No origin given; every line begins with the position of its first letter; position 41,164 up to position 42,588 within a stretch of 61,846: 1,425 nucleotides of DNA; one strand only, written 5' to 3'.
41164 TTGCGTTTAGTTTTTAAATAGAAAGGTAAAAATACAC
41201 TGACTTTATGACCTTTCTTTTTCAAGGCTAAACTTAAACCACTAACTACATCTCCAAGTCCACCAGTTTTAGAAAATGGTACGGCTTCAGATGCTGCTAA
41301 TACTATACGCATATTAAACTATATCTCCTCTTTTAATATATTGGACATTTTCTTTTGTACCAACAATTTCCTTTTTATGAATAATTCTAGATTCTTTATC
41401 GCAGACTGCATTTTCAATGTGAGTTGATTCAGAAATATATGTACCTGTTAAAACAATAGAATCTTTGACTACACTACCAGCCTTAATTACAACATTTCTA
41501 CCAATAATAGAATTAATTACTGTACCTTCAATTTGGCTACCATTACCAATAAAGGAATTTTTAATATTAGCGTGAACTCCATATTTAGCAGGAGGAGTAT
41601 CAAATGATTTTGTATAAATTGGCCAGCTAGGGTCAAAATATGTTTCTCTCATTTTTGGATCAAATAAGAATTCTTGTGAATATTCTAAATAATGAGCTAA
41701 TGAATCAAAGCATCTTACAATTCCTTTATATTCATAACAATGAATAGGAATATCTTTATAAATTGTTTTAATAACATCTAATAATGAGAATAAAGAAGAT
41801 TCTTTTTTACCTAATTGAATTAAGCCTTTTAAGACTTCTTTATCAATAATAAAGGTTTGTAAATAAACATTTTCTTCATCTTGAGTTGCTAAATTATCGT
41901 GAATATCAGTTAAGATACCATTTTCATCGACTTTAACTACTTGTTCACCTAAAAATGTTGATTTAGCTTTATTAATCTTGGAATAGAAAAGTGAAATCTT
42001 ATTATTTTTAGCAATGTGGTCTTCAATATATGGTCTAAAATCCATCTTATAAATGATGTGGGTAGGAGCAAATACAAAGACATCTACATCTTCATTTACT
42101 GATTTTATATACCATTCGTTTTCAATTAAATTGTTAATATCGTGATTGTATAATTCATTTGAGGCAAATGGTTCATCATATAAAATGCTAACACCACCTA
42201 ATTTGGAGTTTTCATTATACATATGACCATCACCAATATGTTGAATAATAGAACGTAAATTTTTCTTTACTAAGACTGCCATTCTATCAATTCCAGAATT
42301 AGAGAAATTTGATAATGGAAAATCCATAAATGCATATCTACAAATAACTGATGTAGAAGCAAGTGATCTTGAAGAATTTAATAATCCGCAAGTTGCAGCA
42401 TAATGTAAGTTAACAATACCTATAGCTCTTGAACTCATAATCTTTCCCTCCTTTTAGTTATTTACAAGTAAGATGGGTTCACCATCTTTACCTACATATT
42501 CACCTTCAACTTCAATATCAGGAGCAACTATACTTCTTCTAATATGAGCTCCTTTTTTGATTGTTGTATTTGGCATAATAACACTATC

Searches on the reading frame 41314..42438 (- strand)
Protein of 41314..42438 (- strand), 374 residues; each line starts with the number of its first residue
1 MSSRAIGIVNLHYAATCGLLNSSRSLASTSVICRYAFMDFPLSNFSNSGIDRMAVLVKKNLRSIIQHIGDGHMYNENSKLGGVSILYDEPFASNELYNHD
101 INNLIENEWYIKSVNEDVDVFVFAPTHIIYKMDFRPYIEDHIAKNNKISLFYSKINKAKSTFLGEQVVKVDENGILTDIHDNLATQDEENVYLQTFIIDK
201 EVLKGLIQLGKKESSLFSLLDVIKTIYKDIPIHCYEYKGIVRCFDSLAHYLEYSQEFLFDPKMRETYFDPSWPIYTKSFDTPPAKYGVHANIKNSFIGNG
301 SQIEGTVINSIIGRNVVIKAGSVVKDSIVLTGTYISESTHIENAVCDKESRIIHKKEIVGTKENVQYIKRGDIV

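Call 76: search_protein_families(library=pfam, proteins=[window:41314-42438:-], max_evalue=0.0001)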
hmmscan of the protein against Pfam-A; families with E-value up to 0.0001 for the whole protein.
window:41314-42438:- (374 aa): 4 families
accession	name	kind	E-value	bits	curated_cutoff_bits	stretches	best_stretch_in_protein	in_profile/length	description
PF24894.1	Hexapep_GlmU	-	6.2e-11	42.8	23.3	1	288-358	12-83/104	GlmU-like, C-terminal hexapeptide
PF25084.1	LbH_EIF2B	-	2.1e-07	31.3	54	1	293-357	20-86/105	EIF2B subunit epsilon LbH domain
PF00483.29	NTP_transferase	-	1.7e-06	28.3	21.2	1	35-208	31-190/245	Nucleotidyl transferase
PF25247.1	LbH_GLGC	-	5.9e-06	26.7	27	0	282-331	4-53/135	GLGC left-handed parallel beta-helix domain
